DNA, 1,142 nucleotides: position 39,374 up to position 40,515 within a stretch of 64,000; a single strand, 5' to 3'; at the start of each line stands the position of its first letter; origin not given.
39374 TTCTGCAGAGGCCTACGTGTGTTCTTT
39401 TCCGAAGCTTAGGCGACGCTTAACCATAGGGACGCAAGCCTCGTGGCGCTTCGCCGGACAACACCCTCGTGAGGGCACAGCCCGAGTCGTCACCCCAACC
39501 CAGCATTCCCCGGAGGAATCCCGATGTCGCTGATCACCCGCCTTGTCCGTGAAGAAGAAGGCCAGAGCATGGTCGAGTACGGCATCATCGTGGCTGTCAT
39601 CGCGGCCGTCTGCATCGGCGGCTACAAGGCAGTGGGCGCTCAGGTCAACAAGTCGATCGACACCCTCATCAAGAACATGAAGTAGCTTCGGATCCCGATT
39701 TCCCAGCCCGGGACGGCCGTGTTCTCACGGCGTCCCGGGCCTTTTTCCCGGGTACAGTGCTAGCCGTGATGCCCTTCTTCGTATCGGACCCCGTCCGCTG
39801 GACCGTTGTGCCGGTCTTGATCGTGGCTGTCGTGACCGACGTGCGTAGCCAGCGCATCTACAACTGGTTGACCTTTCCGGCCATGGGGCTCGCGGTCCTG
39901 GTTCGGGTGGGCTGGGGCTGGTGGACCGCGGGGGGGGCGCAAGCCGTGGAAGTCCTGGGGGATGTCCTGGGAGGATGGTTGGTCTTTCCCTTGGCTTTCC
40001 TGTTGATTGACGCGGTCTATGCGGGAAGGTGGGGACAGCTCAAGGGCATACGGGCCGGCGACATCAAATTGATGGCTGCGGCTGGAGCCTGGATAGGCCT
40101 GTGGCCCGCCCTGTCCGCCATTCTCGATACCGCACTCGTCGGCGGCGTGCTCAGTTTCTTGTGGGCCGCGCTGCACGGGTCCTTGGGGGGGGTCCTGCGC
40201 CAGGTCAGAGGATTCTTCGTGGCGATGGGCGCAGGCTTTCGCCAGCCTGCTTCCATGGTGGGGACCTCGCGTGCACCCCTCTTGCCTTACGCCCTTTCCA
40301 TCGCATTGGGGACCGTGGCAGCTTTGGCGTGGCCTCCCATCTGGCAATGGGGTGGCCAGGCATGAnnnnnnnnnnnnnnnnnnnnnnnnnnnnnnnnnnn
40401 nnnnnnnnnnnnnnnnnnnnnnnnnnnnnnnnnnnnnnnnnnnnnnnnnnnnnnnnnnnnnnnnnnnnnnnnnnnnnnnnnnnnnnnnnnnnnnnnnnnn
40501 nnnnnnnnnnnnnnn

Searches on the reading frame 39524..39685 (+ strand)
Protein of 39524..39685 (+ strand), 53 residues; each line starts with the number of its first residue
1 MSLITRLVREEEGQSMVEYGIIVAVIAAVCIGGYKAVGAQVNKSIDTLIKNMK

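Call 86: search_protein_families(library=pfam, proteins=[window:39524-39685:+], max_evalue=0.001)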
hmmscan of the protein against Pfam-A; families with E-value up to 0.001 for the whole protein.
window:39524-39685:+ (53 aa): 1 family
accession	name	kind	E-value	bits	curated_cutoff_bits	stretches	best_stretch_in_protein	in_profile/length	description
PF04964.19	Flp_Fap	-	6.9e-08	32.6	32.2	1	8-49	2-43/46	Flp/Fap pilin component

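Call 89: find_encoding_contigs(protein=window:39524-39685:+, flank=4000, max_places=10)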
Protein window:39524-39685:+ (53 aa): 1 contig read that carries it; 1 place shown.
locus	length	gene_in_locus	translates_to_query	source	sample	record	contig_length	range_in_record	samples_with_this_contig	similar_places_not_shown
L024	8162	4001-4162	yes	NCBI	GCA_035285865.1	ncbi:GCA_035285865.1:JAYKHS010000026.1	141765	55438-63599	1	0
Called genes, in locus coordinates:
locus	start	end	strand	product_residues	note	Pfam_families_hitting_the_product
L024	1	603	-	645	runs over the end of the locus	PF00512:HisKA, PF02518:HATPase_c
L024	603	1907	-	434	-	-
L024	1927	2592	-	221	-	-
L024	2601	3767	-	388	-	-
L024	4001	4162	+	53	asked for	PF04964:Flp_Fap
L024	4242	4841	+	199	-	PF01478:Peptidase_A24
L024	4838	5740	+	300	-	PF07811:TadE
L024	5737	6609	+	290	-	PF13400:Tad (weak)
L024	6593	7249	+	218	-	PF07811:TadE (weak)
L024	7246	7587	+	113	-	-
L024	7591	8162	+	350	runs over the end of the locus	PF16976:RcpC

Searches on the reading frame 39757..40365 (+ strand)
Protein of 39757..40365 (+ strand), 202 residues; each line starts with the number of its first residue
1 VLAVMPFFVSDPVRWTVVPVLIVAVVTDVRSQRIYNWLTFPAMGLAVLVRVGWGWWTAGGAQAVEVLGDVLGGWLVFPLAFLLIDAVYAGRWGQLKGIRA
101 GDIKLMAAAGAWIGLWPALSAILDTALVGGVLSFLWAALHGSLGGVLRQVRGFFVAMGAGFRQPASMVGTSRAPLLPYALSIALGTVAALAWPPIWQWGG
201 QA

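Call 86: search_protein_families(library=pfam, proteins=[window:39757-40365:+], max_evalue=0.001)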
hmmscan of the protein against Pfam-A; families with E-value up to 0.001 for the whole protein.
window:39757-40365:+ (202 aa): 1 family
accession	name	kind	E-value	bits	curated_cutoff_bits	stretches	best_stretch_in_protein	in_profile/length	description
PF01478.23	Peptidase_A24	-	7.8e-12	46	26.5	1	17-133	3-103/104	Type IV leader peptidase family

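Call 90: find_encoding_contigs(protein=window:39757-40365:+, flank=4000, max_places=10)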
Protein window:39757-40365:+ (202 aa): no gene with exactly this product is on record in the collection.
